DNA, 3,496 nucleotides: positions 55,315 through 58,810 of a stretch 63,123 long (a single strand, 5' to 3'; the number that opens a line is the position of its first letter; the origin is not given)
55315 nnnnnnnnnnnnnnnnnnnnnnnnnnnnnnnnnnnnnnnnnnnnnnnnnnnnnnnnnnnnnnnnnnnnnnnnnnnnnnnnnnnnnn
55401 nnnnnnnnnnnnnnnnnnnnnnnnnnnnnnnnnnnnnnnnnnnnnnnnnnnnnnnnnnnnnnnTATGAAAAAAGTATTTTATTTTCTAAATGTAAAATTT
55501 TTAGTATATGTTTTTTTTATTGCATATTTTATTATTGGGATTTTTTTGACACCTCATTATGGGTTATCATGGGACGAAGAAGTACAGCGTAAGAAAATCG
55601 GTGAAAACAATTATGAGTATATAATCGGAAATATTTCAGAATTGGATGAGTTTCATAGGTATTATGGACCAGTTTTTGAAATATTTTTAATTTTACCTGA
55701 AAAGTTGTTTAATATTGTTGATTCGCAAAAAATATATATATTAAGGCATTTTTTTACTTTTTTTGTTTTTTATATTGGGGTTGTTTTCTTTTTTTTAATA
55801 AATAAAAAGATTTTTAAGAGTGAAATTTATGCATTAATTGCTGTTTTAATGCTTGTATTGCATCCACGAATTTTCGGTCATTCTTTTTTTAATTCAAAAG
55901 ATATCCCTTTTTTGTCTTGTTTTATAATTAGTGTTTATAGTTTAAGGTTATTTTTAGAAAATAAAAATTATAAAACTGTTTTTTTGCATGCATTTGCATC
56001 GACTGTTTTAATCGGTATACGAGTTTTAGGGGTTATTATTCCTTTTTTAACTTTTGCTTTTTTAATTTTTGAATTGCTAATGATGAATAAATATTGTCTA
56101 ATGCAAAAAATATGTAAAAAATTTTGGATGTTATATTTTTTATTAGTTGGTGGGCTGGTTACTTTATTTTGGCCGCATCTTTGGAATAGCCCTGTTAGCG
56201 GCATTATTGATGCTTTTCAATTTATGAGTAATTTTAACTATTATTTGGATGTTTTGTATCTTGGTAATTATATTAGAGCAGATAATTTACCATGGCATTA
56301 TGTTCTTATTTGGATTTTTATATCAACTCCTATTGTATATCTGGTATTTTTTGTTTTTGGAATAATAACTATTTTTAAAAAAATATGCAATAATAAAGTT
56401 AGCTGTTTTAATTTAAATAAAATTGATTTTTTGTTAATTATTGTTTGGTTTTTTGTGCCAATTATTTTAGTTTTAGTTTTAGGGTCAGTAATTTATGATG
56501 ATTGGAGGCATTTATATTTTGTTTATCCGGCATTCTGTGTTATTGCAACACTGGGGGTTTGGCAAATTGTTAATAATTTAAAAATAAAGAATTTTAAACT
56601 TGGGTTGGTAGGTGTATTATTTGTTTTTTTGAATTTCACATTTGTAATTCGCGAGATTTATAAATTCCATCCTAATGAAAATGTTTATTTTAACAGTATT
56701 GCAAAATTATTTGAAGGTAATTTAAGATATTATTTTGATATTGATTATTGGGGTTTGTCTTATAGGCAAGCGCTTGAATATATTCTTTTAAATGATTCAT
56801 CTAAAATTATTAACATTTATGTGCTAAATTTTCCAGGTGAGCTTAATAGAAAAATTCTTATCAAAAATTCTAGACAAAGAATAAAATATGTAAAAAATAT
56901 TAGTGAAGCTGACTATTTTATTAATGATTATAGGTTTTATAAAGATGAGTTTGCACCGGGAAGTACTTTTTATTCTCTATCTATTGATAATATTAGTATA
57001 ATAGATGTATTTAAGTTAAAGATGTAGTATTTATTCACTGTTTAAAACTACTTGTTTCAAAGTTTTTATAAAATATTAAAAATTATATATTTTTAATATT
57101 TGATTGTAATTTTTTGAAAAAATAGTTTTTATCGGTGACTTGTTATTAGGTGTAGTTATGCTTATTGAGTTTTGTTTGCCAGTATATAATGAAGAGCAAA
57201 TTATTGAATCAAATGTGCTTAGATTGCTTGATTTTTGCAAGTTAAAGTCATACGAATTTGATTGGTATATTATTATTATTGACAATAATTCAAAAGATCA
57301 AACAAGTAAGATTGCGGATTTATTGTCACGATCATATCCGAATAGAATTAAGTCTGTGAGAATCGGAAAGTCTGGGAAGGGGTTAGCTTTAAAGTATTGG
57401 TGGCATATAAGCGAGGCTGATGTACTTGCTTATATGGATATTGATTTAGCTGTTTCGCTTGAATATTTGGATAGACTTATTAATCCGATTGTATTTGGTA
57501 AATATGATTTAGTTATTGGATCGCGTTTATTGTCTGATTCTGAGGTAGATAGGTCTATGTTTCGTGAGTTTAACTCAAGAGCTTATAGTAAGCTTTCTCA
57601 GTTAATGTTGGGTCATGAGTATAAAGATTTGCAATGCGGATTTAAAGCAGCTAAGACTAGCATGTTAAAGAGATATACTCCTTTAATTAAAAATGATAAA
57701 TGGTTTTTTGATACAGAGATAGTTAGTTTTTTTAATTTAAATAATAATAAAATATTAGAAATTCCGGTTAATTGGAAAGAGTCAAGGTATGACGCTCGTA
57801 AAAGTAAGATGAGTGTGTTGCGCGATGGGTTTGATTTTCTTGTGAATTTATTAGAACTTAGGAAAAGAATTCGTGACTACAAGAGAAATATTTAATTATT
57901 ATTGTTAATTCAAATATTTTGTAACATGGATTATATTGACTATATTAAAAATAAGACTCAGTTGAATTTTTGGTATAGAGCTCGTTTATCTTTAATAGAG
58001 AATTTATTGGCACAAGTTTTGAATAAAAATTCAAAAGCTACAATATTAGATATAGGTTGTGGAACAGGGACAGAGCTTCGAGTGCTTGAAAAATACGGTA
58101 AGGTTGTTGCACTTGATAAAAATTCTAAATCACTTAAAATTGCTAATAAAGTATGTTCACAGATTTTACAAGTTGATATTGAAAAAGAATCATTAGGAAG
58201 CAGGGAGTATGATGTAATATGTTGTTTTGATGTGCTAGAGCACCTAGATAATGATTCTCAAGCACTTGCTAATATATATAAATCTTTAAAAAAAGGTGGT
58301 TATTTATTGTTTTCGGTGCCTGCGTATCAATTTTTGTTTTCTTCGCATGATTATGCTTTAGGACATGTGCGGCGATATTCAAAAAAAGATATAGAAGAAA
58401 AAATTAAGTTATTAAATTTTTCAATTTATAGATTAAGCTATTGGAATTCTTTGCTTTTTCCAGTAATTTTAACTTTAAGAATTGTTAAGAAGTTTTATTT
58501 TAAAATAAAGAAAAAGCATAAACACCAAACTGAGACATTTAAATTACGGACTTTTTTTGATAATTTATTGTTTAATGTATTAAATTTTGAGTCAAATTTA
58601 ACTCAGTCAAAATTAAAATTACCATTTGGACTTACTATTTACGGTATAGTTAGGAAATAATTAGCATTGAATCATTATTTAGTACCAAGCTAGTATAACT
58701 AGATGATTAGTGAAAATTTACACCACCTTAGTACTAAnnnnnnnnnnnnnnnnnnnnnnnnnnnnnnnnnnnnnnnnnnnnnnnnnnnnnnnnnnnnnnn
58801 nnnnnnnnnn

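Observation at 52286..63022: Battery of GT-C-fold enzymes with two Dpm1/GtrB-like donors: a lipid-linked, outside-the-membrane glycosylation island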

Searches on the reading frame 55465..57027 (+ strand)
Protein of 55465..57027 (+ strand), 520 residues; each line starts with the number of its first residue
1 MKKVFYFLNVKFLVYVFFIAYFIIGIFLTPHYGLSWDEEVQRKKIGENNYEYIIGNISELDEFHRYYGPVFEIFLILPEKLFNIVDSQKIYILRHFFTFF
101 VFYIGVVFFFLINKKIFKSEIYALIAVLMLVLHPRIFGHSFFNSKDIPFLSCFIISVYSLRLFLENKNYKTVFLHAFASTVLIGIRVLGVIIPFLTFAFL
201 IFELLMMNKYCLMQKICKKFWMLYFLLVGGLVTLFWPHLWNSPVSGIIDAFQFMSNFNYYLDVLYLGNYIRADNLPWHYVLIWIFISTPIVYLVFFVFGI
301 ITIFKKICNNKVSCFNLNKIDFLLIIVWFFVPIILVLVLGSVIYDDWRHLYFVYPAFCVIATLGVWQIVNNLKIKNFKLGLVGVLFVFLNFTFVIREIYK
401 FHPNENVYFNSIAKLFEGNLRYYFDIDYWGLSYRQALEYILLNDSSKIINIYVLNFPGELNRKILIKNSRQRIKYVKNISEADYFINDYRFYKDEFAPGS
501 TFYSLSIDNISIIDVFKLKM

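Call 5: search_protein_families(library=pfam, proteins=[window:55465-57027:+], max_evalue=0.1)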
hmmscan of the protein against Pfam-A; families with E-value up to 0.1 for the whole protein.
window:55465-57027:+ (520 aa): 1 family
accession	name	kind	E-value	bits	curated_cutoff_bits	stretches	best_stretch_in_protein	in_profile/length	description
PF13231.12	PMT_2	-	0.0021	18.7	26.1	1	96-206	26-134/160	Dolichyl-phosphate-mannose-protein mannosyltransferase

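Call 8: search_protein_families(library=ncbifam, proteins=[window:55465-57027:+], max_evalue=0.1)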
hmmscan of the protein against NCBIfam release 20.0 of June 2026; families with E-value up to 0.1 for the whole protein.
window:55465-57027:+ (520 aa): 0 families

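Call 39: search_protein_representatives(protein=window:55465-57027:+)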
Query: 520 residues. Proteins with E-value up to 0.001 (for the whole library): 7385; up to 1e-10: 5279; up to 1e-30: 1959. The best 150 are listed.
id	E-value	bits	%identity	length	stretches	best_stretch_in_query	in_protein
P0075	2.1e-153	528.7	50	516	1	2-519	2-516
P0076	5.4e-113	395.3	41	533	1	13-517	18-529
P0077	1.2e-112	394.2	41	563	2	60-518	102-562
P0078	2.8e-110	386.4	39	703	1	8-519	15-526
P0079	5.4e-110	385.4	39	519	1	9-519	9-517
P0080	1.0e-109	384.5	41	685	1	15-517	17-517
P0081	6.0e-108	378.7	37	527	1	17-519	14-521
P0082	1.5e-107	377.4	40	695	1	9-519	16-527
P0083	1.8e-107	377.1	40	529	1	11-518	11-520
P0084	1.0e-106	374.6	39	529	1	14-518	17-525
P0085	3.5e-106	372.8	37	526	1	9-518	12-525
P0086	9.7e-106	371.4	37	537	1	12-519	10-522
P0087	3.2e-105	369.7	40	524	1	14-518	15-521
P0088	8.7e-105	368.2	40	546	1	11-519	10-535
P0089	1.4e-104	367.6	41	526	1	10-519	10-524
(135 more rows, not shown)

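Call 41: search_solved_structures(query=A3, max_evalue=1, show_alignments=1)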
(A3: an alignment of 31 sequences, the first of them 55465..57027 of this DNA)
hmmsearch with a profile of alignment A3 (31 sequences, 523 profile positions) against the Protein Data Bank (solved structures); distinct sequences matched with E-value up to 1: 0.

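Call 42: search_protein_families(library=pfam, alignment_id=A3, max_evalue=0.01)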
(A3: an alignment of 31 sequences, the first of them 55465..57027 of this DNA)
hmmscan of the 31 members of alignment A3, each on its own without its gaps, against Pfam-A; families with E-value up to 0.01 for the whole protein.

A. member 1, window:55465-57027:+ (520 aa): 1 family
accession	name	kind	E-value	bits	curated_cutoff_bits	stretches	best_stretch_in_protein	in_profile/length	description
PF13231.12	PMT_2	-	0.0021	18.7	26.1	1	96-206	26-134/160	Dolichyl-phosphate-mannose-protein mannosyltransferase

B. families by the number of members that match (of 31 scanned): 4 families
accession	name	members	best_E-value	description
PF13231.12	PMT_2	25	1.2e-10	Dolichyl-phosphate-mannose-protein mannosyltransferase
PF02366.24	PMT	4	5.4e-05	Dolichyl-phosphate-mannose-protein mannosyltransferase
PF07695.17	7TMR-DISM_7TM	1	0.0053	7TM diverse intracellular signalling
PF03419.18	Peptidase_U4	1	0.0057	Sporulation factor SpoIIGA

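Call 75: find_encoding_contigs(protein=P0076, flank=6000, max_places=3)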
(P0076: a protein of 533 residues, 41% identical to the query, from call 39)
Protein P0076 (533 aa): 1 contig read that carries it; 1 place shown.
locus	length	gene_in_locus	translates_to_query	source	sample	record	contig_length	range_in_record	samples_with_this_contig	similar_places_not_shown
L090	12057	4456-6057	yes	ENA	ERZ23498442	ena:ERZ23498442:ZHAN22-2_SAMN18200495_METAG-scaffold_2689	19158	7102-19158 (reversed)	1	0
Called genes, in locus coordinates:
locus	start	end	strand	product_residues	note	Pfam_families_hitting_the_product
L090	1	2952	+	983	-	?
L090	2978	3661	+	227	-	PF14495:Cytochrom_C550 (faint), PF00034:Cytochrom_C (faint), PF09098:Dehyd-heme_bind (faint), PF13442:Cytochrome_CBB3 (faint)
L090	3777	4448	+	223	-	PF00535:Glycos_transf_2, PF10111:Glyco_tranf_2_2, PF13641:Glyco_tranf_2_3 (weak)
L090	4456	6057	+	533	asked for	-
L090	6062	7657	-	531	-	PF13231:PMT_2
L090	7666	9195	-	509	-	PF13541:ChlI, PF00158:Sigma54_activat (weak), PF00493:MCM, PF01078:Mg_chelatase, PF07728:AAA_5, PF13335:Mg_chelatase_C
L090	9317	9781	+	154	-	PF02681:DUF212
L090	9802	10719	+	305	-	PF13525:YfiO (faint), PF13174:TPR_6 (faint), PF01476:LysM, PF03734:YkuD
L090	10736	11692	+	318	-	PF03255:ACCA, PF01039:Carboxyl_trans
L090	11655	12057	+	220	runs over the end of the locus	PF02632:BioY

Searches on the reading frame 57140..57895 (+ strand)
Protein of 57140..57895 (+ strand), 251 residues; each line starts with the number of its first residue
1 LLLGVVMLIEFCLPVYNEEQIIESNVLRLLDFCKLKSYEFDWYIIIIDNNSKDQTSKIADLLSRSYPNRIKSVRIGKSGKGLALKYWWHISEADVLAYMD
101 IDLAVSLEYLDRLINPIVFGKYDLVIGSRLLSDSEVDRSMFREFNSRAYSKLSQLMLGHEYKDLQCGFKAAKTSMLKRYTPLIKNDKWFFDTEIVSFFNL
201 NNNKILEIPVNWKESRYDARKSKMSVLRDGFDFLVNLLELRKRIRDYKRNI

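Call 5: search_protein_families(library=pfam, proteins=[window:57140-57895:+], max_evalue=0.1)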
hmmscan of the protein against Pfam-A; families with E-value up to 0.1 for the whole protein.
window:57140-57895:+ (251 aa): 1 family
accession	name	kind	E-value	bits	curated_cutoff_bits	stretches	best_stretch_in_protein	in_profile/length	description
PF00535.33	Glycos_transf_2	-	4.3e-20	72.7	23.3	1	12-179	3-167/168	Glycosyl transferase family 2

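Call 8: search_protein_families(library=ncbifam, proteins=[window:57140-57895:+], max_evalue=0.1)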
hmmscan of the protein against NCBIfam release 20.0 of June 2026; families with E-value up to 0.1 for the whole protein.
window:57140-57895:+ (251 aa): 15 families
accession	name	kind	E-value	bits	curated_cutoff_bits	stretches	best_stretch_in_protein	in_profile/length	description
TIGR04182.1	glyco_TIGR04182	equivalog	3.2e-17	62.8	325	1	13-242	6-219/293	S-layer glycoprotein N-glycosyltransferase AglJ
NF007986.1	PRK10714.1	equivalog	2.6e-11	43.1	529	1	10-232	9-221/316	undecaprenyl-phosphate 4-deoxy-4-formamido-L-arabinose transferase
NF038302.1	EPS_HpsE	equivalog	7.8e-08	31.6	300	1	13-105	7-99/307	hormogonium polysaccharide biosynthesis glycosyltransferase HpsE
TIGR03937.1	PgaC_IcaA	equivalog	9.5e-07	28.1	422.3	1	8-111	46-144/407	poly-beta-1,6-N-acetyl-D-glucosamine synthase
NF041391.1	DPhHxTase_Halo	equivalog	1.2e-06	27.6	375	1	15-178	3-152/213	dolichyl-phosphate hexose transferase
NF010496.0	PRK13915.1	equivalog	1.8e-06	27.2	262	1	9-118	33-143/307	glucosyl-3-phosphoglycerate synthase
NF047588.1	GlcsyltransPgfSStrep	equivalog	3.6e-06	26.4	500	1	7-177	1-165/308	glycosyltransferase PgfS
NF047683.1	TeichurnBiosyTuaG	equivalog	7.6e-06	25.7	400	1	8-115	7-109/252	teichuronic acid biosynthesis protein TuaG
NF053739.1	GlytfEpsEBac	equivalog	0.00014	20.9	450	1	14-80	8-69/265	glycosyltransferase EpsE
NF007482.0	PRK10073.1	equivalog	0.00057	19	423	1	11-115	10-108/334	glycosyltransferase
TIGR03469.1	HpnB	hypoth_equivalog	0.0012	17.9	379.25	1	12-91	49-131/386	hopene-associated glycosyltransferase HpnB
NF041875.1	EPS_EpsD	equivalog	0.0024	17.3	370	1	28-160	19-147/325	exopolysaccharide biosynthesis glycosyltransferase EpsD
TIGR03965.1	mycofact_glyco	equivalog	0.0026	16.7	280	1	24-133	87-194/467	mycofactocin biosynthesis glycosyltransferase MftF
TIGR04283.1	glyco_like_mftF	equivalog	0.011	15.3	182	1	13-113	5-93/221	TIGR04283 family arsenosugar biosynthesis glycosyltransferase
NF038299.1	EPS_HpsN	equivalog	0.031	13.2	425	1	9-111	3-100/317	hormogonium polysaccharide biosynthesis glycosyltransferase HpsN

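Call 12: search_solved_structures(query=window:57140-57895:+, max_evalue=0.001)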
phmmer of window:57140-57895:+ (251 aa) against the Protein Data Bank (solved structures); distinct sequences matched with E-value up to 0.001: 8.
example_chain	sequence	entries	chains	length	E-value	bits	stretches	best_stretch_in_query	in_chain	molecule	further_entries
5mlz_A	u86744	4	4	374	6.9e-09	39.1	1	7-175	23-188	Dolichol monophosphate mannose synthase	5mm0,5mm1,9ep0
9bhc_C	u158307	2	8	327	1.6e-07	34.6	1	9-234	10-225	Undecaprenyl-phosphate 4-deoxy-4-formamido-L-arabinose transferase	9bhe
8vxh_A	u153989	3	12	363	2.2e-07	34.1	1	9-234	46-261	Undecaprenyl-phosphate 4-deoxy-4-formamido-L-arabinose transferase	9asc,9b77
9hwj_A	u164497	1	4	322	5.5e-07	32.8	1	8-230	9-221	Undecaprenyl-phosphate 4-deoxy-4-formamido-L-arabinose transferase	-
5ekp_C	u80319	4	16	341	7.5e-05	25.9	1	9-149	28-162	Uncharacterized glycosyltransferase sll0501 | Glycosyltransferase sll0501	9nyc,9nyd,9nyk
5eke_A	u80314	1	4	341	7.5e-05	25.8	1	9-149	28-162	Uncharacterized glycosyltransferase sll0501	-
9nye_A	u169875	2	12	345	7.7e-05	25.8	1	9-149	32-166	Glycosyltransferase sll0501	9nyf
3bcv_A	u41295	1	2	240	0.00028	24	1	8-108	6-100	Putative glycosyltransferase protein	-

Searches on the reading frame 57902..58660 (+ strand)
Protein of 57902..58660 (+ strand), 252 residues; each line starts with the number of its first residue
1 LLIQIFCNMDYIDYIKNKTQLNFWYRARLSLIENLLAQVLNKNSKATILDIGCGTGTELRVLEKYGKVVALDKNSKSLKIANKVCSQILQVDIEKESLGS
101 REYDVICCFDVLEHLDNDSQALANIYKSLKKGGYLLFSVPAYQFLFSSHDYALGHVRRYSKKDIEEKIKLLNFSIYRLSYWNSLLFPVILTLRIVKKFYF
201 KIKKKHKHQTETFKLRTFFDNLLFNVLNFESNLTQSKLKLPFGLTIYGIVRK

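Call 5: search_protein_families(library=pfam, proteins=[window:57902-58660:+], max_evalue=0.1)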
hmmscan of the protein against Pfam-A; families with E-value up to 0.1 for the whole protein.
window:57902-58660:+ (252 aa): 21 families
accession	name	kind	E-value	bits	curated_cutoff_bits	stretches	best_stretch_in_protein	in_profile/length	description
PF13489.12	Methyltransf_23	-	6.7e-22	78.4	27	1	24-173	2-159/164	Methyltransferase domain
PF08241.18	Methyltransf_11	-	9.7e-18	65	21.2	1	49-137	1-95/95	Methyltransferase domain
PF08242.18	Methyltransf_12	-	1.7e-16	61.2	30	1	49-135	1-98/98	Methyltransferase domain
PF13649.12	Methyltransf_25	-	1.1e-14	55.2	27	1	48-133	1-97/97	Methyltransferase domain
PF13847.12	Methyltransf_31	-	5.5e-14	52.5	27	1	43-141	2-113/145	Methyltransferase domain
PF01739.24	CheR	-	7.2e-06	26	27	1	79-136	111-172/195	CheR methyltransferase, SAM binding domain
PF03848.20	TehB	-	2e-05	24.5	20.4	1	44-137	30-132/193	Tellurite resistance protein TehB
PF05175.20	MTS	-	9.9e-05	22.5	23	1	34-85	21-75/170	Methyltransferase small domain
PF03291.22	mRNA_G-N7_MeTrfase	-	0.0001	22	26.6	1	21-84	40-103/315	mRNA (guanine-N(7))-methyltransferase domain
PF02353.26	CMAS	-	0.0011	18.8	27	1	37-137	55-164/273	Mycolic acid cyclopropane synthetase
PF05148.21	Methyltransf_8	-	0.0012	19.2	27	1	32-136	60-155/219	Hypothetical methyltransferase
PF05219.18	DREV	-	0.0012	18.5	26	1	42-135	92-184/265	DREV methyltransferase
PF01209.24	Ubie_methyltran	-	0.002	18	20.1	1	38-136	41-150/233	ubiE/COQ5 methyltransferase family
PF13679.12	Methyltransf_32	-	0.0028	18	27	1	29-88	10-76/143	Methyltransferase domain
PF03141.22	Methyltransf_29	-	0.007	15.4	23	1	10-151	83-224/506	Putative S-adenosyl-L-methionine-dependent methyltransferase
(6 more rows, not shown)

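Call 8: search_protein_families(library=ncbifam, proteins=[window:57902-58660:+], max_evalue=0.1)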
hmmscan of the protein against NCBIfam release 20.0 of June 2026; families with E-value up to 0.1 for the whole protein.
window:57902-58660:+ (252 aa): 52 families (the best 25 are shown)
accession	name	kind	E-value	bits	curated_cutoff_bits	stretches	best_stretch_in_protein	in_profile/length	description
TIGR02072.1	BioC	equivalog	9.7e-17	61.6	184.95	1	34-146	21-141/244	malonyl-ACP O-methyltransferase BioC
NF045667.1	MTase_DVU1556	equivalog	8.9e-14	51.5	155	1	37-138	15-120/213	DVU_1556 family methyltransferase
TIGR01983.1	UbiG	equivalog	7.4e-13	48.3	102.95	1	13-138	31-152/228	bifunctional 2-polyprenyl-6-hydroxyphenol methylase/3-demethylubiquinol 3-O-methyltransferase UbiG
NF043040.1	corrin_prot_MT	hypoth_equivalog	2.4e-10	40.2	180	1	33-136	31-146/216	corrinoid protein-associated methyltransferase CpaM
NF007610.0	PRK10258.1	equivalog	1.7e-08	34.1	342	1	34-139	32-140/251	malonyl-ACP O-methyltransferase BioC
NF008992.0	PRK12335.1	equivalog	2.5e-08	33.4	303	1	35-137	113-223/289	SAM-dependent methyltransferase TehB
TIGR04345.1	ovoA_Cterm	equivalog_domain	5.2e-08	32.7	170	2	101-140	133-172/242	putative 4-mercaptohistidine N1-methyltransferase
NF008405.0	PRK11207.1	equivalog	4.5e-07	29.5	218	1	37-137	23-132/198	tellurite resistance methyltransferase TehB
NF010703.0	PRK14103.1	equivalog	6.9e-07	28.9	320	1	31-150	17-136/256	trans-aconitate 2-methyltransferase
TIGR02021.1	BchM-ChlM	equivalog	9.6e-07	28.4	158.9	1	31-144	40-161/218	magnesium protoporphyrin IX methyltransferase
NF051855.1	GlySarMtaseBact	equivalog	1.2e-06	28.3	350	1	10-180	19-200/259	glycine/sarcosine N-methyltransferase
TIGR01934.1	MenG_MenH_UbiE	subfamily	1.8e-06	27.4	158.35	1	37-136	32-140/223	ubiquinone/menaquinone biosynthesis methyltransferase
NF002463.0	PRK01683.1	equivalog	2.2e-06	27.4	297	1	33-141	21-132/258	trans-aconitate 2-methyltransferase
NF001244.0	PRK00216.1-5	equivalog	2.3e-06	27.1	216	1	38-135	42-151/236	bifunctional demethylmenaquinone methyltransferase/2-methoxy-6-polyprenyl-1,4-benzoquinol methylase UbiE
NF008686.0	PRK11705.1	equivalog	3.7e-05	22.9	400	1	13-137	140-265/383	cyclopropane fatty acyl phospholipid synthase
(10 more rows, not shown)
